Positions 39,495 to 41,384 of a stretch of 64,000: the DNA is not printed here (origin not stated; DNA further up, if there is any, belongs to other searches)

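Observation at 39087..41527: Phage-encoded multisubunit RNA polymerase beta-prime fragment (zinc ribbon plus NADFDGD), implying a split, non-canonical RNAP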

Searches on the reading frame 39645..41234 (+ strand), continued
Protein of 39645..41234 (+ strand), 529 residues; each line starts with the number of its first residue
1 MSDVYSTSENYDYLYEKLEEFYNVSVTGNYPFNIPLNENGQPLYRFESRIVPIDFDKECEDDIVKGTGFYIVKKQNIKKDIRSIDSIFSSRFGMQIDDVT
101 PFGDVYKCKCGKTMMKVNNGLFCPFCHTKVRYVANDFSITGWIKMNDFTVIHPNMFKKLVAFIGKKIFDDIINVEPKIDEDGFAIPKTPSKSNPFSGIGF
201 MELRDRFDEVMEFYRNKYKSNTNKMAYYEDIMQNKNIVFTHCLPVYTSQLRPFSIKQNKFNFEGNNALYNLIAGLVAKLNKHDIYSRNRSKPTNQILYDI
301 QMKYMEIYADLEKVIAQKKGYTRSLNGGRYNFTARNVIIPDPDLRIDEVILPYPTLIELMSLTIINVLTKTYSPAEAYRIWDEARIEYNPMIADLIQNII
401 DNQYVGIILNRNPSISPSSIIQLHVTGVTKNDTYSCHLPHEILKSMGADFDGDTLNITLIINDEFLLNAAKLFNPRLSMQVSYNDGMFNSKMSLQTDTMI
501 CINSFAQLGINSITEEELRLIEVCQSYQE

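Call 19: search_solved_structures(query=window:39645-41231:+, max_evalue=0.01, show_alignments=2)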
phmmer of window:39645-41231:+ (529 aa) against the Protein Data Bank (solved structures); distinct sequences matched with E-value up to 0.01: 75 (the best 60 are shown).
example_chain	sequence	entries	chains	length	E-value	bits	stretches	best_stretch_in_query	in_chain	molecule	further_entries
7s00_d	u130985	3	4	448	1.2e-36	129.6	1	136-501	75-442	DNA-directed RNA polymerase beta' subunit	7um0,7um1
7s01_d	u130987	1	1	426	1.3e-36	129.6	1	136-501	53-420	DNA-directed RNA polymerase beta' subunit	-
7ogp_A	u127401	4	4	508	1e-20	77.2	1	94-476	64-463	PHIKZ055 | DNA-directed RNA polymerase,PHIKZ056.1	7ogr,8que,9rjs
8syi_D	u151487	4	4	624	1.1e-07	34.1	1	311-464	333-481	DNA-directed RNA polymerase subunit gamma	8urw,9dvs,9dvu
8qma_T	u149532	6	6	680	6.3e-07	31.6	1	305-466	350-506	DNA-directed RNA polymerase subunit beta'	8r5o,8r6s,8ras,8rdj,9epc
8w9z_C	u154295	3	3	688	1e-06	30.9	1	305-470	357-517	DNA-directed RNA polymerase subunit gamma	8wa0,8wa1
8h3v_E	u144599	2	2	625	3.4e-06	29.2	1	311-462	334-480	DNA-directed RNA polymerase subunit gamma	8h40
7a6h_A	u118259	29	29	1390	3.9e-06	29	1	318-354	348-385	DNA-directed RNA polymerase III subunit RPC1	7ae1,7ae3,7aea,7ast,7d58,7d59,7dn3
36rp_A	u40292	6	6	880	4.5e-06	28.8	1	318-359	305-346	DNA-directed RNA polymerase subunit Rpo1N | DNA-directed RNA polymerase subunit A'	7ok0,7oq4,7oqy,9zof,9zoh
8xzv_C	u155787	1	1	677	6.1e-06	28.4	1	305-465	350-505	DNA-directed RNA polymerase subunit beta'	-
9n9p_D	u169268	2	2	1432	1.2e-05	27.4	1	318-472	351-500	DNA-directed RNA polymerase subunit beta'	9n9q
4qiw_A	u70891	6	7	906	1.5e-05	27.1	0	318-360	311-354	DNA-directed RNA polymerase | DNA-directed RNA polymerase subunit | DNA-directed RNA polymerase subunit A'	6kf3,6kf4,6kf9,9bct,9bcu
5fj8_A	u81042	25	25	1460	2.3e-05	26.5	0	318-353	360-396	DNA-DIRECTED RNA POLYMERASE III SUBUNIT RPC1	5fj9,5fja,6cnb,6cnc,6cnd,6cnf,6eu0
2gho_D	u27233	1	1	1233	4.5e-05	25.5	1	311-459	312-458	DNA-directed RNA polymerase subunit beta',DNA-directed RNA polymerase subunit beta'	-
1hqm_D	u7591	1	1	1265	4.8e-05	25.4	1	311-459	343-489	DNA-directed RNA polymerase subunit beta'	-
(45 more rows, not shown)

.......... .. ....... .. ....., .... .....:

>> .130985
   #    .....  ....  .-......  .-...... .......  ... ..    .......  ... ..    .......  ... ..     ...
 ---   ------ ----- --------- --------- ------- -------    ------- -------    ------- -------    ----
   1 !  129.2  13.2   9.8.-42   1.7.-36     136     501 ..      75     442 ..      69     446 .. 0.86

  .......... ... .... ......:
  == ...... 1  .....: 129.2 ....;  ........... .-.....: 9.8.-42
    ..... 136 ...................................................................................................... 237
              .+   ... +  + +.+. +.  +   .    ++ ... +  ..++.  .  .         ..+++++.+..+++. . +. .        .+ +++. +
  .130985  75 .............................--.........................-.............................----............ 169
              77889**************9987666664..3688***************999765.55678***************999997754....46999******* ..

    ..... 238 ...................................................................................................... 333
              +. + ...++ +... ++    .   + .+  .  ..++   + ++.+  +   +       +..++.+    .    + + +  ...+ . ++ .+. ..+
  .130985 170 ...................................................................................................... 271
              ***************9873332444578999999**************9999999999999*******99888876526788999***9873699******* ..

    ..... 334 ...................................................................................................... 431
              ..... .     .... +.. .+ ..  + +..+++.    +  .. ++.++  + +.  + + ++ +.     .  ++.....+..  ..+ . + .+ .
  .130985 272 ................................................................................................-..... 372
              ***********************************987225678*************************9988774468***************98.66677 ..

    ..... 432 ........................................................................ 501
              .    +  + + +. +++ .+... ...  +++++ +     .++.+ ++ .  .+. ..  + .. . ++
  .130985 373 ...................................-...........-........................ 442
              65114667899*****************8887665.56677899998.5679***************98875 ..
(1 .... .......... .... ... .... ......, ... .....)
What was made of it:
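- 39645..41234 (+): Gene for the beta-prime N-terminal subunit (529 aa) of the phage non-virion multisubunit RNAP. It is the orthologue of AR9 gp270 and phiKZ gp55. PDB 7S00_d E=1e-36 and 7OGP_A E=1e-20 (call 19).
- Closest known: Cyanobacterial and plastid RpoC1. Different: Much weaker similarity (E=1e-7 or worse, call 19).
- Checked: PDB phmmer gives E=1.2e-36 to AR9 gp270 (call 19).
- PDB phmmer: 7S00_d E=1e-36 and 7OGP_A E=1e-20 (call 19).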

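Call 24: find_encoding_contigs(protein=P0047, flank=6000, max_places=1)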
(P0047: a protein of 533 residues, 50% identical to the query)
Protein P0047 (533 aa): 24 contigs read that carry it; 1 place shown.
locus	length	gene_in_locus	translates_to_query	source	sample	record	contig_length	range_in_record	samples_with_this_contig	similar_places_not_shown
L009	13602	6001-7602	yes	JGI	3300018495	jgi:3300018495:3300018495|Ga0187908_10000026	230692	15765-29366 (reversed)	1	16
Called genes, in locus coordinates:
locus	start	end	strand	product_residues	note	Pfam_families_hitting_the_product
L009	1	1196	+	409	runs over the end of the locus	-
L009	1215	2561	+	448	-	-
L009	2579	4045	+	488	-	-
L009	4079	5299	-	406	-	-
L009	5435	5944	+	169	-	-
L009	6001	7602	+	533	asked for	PF00623:RNA_pol_Rpb1_2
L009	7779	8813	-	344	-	PF18013:Phage_lysozyme2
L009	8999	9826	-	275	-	-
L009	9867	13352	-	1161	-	-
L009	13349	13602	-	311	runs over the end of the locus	-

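Call 25: find_encoding_contigs(protein=P0067, flank=6000, max_places=1)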
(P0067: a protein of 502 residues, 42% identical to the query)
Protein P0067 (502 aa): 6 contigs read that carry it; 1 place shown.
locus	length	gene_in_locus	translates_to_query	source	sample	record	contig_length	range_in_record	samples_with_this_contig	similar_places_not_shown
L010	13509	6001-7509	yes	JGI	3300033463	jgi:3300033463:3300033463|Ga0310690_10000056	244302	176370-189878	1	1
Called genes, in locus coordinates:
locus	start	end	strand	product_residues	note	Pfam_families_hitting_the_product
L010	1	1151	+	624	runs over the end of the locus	-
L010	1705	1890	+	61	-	-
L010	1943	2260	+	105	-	-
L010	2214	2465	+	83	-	-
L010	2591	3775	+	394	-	-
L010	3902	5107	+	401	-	-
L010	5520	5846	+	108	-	-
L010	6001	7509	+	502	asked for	PF00623:RNA_pol_Rpb1_2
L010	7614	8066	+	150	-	-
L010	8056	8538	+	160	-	-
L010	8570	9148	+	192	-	-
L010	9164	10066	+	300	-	-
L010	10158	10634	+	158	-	-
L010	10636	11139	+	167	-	-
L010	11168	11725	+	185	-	-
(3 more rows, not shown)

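Call 26: find_encoding_contigs(protein=P0104, flank=6000, max_places=1)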
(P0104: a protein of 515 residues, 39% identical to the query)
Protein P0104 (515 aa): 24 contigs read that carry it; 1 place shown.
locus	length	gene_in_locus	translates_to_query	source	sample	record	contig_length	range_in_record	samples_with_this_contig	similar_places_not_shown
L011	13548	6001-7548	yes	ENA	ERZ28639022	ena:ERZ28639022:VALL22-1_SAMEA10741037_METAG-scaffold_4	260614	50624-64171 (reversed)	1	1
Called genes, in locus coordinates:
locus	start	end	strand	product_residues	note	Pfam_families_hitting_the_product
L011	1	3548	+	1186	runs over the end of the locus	PF05658:YadA_head (faint), PF05662:YadA_stalk, PF03895:YadA_anchor, PF00395:SLH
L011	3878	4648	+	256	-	-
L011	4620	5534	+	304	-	-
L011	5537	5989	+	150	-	-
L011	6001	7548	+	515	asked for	PF00623:RNA_pol_Rpb1_2 (weak)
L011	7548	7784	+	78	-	-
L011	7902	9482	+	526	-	-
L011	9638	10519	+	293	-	-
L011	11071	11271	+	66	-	-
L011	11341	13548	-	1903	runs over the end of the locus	-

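Call 35: find_related_loci(query=A1, collection=viral_contigs, flank=6000)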
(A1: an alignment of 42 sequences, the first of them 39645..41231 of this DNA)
Query A1 (529 aa) in viral_contigs; peptide patterns used: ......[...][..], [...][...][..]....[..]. (x = any residue, [..] = any of these).
599 stretches matched a pattern (row limit reached: there are more); 491 encode a relative of the query (tblastn E <= 1e-3); the best 80 are kept; 80 distinct loci.
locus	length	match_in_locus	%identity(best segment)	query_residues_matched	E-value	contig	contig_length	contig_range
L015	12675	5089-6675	100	1-529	0e+0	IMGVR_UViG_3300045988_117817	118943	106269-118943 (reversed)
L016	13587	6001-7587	99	1-529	0e+0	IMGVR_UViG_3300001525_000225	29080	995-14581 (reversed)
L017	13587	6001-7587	99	1-529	0e+0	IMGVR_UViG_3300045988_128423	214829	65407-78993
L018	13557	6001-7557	87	8-526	0e+0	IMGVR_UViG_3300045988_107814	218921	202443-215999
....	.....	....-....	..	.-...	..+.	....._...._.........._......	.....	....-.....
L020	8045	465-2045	81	2-529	0e+0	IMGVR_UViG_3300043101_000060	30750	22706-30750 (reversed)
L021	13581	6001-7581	81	2-529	0e+0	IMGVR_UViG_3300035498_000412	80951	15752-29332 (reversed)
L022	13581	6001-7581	81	2-529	0e+0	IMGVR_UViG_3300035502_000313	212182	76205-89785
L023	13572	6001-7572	82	6-529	0e+0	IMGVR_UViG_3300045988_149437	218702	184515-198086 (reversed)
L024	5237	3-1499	82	31-529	0e+0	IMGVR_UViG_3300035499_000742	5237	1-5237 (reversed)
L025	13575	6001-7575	75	6-529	0e+0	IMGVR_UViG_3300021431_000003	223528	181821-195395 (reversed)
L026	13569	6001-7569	75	4-525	0e+0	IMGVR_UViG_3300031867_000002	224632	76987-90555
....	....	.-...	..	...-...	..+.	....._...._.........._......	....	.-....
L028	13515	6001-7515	48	15-524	2e-157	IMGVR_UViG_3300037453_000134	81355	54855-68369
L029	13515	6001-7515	48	15-524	2e-157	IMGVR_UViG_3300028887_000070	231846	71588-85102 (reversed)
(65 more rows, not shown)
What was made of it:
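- IMG/VR holds at least 491 related loci on contigs up to 267 kb, many of them 205-267 kb (call 35).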

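Call 48: predict_structure(alignment_id=A1)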
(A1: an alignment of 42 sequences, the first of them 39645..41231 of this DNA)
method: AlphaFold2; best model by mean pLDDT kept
length: 529 residues; sequences in the alignment: 42
mean_pLDDT: 76.4   pTM: 0.51
mean pLDDT of the five models: 76.4, 75.4, 73.7, 73.5, 72.3
residues with pLDDT >= 90: 130; 70-90: 235; 50-70: 119; < 50: 45
segments of 3 or more residues with pLDDT < 50: 1-11, 20-32, 46-48, 284-289, 320-330
pLDDT, mean of each block of 10 residues (from residue 1): 38 59 33 59 56 90 90 73 75 61 66 78 85 73 91 94 92 79 75 86 92 93 93 94 81 60 76 89 51 84 91 64 42 81 89 90 85 84 88 92 88 72 91 84 76 81 79 77 59 55 60 78 73
secondary structure, 60 per line:
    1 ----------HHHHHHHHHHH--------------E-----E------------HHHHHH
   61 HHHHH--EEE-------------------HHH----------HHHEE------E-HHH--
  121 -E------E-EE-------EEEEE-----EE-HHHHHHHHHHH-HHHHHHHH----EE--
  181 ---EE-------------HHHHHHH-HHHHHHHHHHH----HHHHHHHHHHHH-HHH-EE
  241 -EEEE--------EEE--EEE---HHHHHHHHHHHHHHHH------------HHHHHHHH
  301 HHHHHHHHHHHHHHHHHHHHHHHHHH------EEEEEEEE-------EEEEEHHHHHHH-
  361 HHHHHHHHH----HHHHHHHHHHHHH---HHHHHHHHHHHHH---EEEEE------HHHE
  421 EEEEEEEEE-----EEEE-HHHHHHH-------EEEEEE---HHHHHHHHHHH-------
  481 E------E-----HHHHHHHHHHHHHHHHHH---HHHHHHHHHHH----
elements in order: H11-21 H55-65 E68-70 E140-144 H153-163 H165-172 H199-205 H207-217 H222-233 E242-245 E254-256 E259-261 H265-280 H293-326 E333-340 E348-352 H353-359 H361-369 H374-386 H390-402 E406-410 E420-429 E435-438 H440-446 E454-459 H463-473 H494-511 H515-525
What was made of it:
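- The AF2 model has pLDDT 76 (call 48).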

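Call 51: fold_search(model_id=the predicted structure, library=pdb)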
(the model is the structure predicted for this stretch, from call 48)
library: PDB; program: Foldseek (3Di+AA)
matches with E <= 10: 935; with E <= 0.001: 597
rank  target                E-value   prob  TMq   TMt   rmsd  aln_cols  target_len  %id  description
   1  7s01_d                9.7e-30  1.00  0.57  0.68   6.0       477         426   25  X-ray structure of the phage AR9 non-virion RNA polymerase holoenzyme in complex with a forked oligonucleotide contain (released 2022-07-06)
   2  7s00_d                1.5e-27  1.00  0.49  0.60   7.5       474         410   23  X-ray structure of the phage AR9 non-virion RNA polymerase core (released 2022-07-06)
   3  8que_A                3.8e-23  1.00  0.54  0.58   7.3       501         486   21  Structure of the Bacteriophage PhiKZ non-virion RNA Polymerase bound to DNA and RNA (released 2024-07-31)
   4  8dkc_D                5.4e-19  1.00  0.42  0.22  10.5       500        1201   20  P. gingivalis RNA Polymerase (released 2023-06-21)
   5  9n9q_G                9.8e-19  1.00  0.44  0.19  10.9       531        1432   18  Cryo-EM structure of the RNA-guided transcription complex (released 2025-12-24)
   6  9dvs_D                1.2e-18  1.00  0.52  0.46   8.3       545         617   16  CryoEM structure of Syn7942 RNAP-SigA holoenzyme (released 2025-10-15)
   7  7mkq_D                1.3e-18  1.00  0.46  0.22   8.8       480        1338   18  Escherichia coli RNA polymerase and RapA binary complex (released 2021-06-02)
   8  7mko_D                1.5e-18  1.00  0.45  0.21   8.8       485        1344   17  Escherichia coli RNA polymerase elongation complex (released 2021-06-02)
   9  8x6f_D                2.2e-18  1.00  0.48  0.25   8.2       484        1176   18  Cryo-EM structure of Staphylococcus aureus sigA-dependent RNAP-promoter open complex (released 2024-06-05)
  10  8t02_J                2.7e-18  1.00  0.48  0.23   8.6       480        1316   19  Reconstituted E. coli RNA polymerase post-termination complex on negatively-supercoiled DNA: unwinding duplex DNA (rPT (released 2025-04-02)
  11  8syi_D                3.2e-18  1.00  0.51  0.45   8.5       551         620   16  Cyanobacterial RNAP-EC (released 2023-07-05)
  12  8i23_D                4.3e-18  1.00  0.51  0.26   8.1       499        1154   17  Clostridium thermocellum RNA polymerase transcription open complex with SigI1 and its promoter (released 2023-10-11)
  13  9n9p_D                7.3e-18  1.00  0.47  0.24  10.3       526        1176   19  Cryo-EM structure of the Fta RNAP complex (released 2025-12-24)
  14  8to6_J                8.3e-18  1.00  0.47  0.22   8.7       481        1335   19  Escherichia coli RNA polymerase unwinding intermediate (I1d) at the lambda PR promoter (released 2024-07-03)
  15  6wvj_D                8.3e-18  1.00  0.46  0.24   8.7       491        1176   18  Cryo-EM structure of Bacillus subtilis RNA Polymerase elongation complex (released 2020-11-18)
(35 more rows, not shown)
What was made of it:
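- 39645..41234 (+): Foldseek top hits 7S01_d E=1e-29 and 8QUE_A E=4e-23 (call 51).
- On Jumbo-phage (phiKZ/AR9-type) non-virion multisubunit RNAP, beta'N subunit: PDB and Foldseek hits (calls 19, 51).
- Closest known: Bacillus phage AR9 gp270. Same: Best sequence and fold match (E=1e-36, call 19; Foldseek E=1e-29, call 51).
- Closest known: Pseudomonas phage phiKZ gp55. Same: Homologous over residues 94-476 (E=1e-20, call 19; Foldseek E=4e-23, call 51).
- Foldseek ranks AR9 gp270 and phiKZ gp55 first, then bacterial beta' and cyanobacterial gamma (call 51).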

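Call 77: get_annotated_region(hit=H1, flank=1500)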
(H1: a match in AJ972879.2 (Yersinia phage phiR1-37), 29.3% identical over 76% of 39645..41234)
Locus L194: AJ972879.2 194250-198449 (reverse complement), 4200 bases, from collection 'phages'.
description: Yersinia phage phiR1-37 complete genome.
organism: Yersinia phage phiR1-37 (NCBI taxid 331278)
taxonomy: Viruses; Duplodnaviria; Heunggongvirae; Uroviricota; Caudoviricetes
host: Yersinia enterocolitica; source: -; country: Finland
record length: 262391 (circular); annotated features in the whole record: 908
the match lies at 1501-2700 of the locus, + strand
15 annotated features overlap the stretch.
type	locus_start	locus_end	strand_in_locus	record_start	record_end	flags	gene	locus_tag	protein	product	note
CDS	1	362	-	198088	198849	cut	g276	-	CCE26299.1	-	-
regulatory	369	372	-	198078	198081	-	-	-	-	ribosome_binding_site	-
regulatory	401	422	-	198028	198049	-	-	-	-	promoter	-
regulatory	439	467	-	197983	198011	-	-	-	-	terminator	Rho independent terminator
CDS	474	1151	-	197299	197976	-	g275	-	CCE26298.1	-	phage structural protein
regulatory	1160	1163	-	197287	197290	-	-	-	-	ribosome_binding_site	-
regulatory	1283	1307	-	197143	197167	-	-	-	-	promoter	-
regulatory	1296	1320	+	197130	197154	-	-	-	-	promoter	-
regulatory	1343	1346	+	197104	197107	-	-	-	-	ribosome_binding_site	-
CDS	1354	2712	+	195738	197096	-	g274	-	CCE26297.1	RNA-polymerase beta-subunit RpoC, N-terminus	-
regulatory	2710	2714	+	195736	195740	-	-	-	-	ribosome_binding_site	-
CDS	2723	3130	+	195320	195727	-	g273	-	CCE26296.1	-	-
regulatory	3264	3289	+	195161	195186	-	-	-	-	terminator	Rho independent terminator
regulatory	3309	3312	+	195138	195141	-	-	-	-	ribosome_binding_site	-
CDS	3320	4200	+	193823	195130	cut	g272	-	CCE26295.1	-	phage structural protein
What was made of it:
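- Closest known: Yersinia phage phiR1-37 g274. Same: A small ORF follows it directly (call 77).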

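Call 78: get_annotated_region(hit=H13, flank=1500)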
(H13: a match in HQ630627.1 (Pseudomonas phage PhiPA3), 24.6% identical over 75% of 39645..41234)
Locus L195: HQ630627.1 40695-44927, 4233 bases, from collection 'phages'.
description: Pseudomonas phage PhiPA3, complete genome.
organism: Pseudomonas phage PhiPA3 (NCBI taxid 998086)
taxonomy: Viruses; Duplodnaviria; Heunggongvirae; Uroviricota; Caudoviricetes; Miltoncavirus; Miltoncavirus PhiPA3
host: Pseudomonas aeruginosa strain PAO1; source: -; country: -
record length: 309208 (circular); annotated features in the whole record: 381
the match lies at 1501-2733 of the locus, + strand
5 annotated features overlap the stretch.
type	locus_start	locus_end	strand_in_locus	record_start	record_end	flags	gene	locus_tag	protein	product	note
CDS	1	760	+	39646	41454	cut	053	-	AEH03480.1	hypothetical protein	similar to gp105 in Pseudomonas phage 201phi2-1, gp054 Pseudomonas phage phiKZ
CDS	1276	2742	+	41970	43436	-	054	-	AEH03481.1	hypothetical protein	similar to gp107, RNA polymerase beta in Pseudomonas phage 201phi2-1, gp055 Pseudomonas phage phiKZ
CDS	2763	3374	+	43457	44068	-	055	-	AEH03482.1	hypothetical protein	similar to gp114 in Pseudomonas phage 201phi2-1, gp059 Pseudomonas phage phiKZ, PPEV_gp027 Pseudomonas phage EL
CDS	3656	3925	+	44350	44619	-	056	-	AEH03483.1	hypothetical protein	similar to gp118 in Pseudomonas phage 201phi2-1, gp062 Pseudomonas phage phiKZ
CDS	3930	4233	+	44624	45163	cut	057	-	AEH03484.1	hypothetical protein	similar to gp119 in Pseudomonas phage 201phi2-1, gp063 Pseudomonas phage phiKZ, pksD Bacillus subtilis subsp. subtilis ...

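Call 79: get_annotated_region(hit=H8, flank=1500)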
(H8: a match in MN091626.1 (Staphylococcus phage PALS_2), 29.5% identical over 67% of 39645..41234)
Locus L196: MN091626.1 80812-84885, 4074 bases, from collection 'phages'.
description: Staphylococcus phage PALS_2, complete genome.
organism: Staphylococcus phage PALS_2 (NCBI taxid 2591344)
taxonomy: Viruses; Duplodnaviria; Heunggongvirae; Uroviricota; Caudoviricetes
host: Staphylococcus aureus; source: human infection; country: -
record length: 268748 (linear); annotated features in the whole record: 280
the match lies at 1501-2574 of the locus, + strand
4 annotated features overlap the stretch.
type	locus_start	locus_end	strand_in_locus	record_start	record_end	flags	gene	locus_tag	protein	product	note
CDS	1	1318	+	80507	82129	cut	-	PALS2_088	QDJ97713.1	hypothetical protein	-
CDS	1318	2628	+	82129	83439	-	-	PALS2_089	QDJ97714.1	DNA-directed RNA polymerase beta' subunit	-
CDS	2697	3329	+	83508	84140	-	-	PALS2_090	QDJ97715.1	hypothetical protein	-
CDS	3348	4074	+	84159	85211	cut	-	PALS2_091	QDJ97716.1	hypothetical protein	-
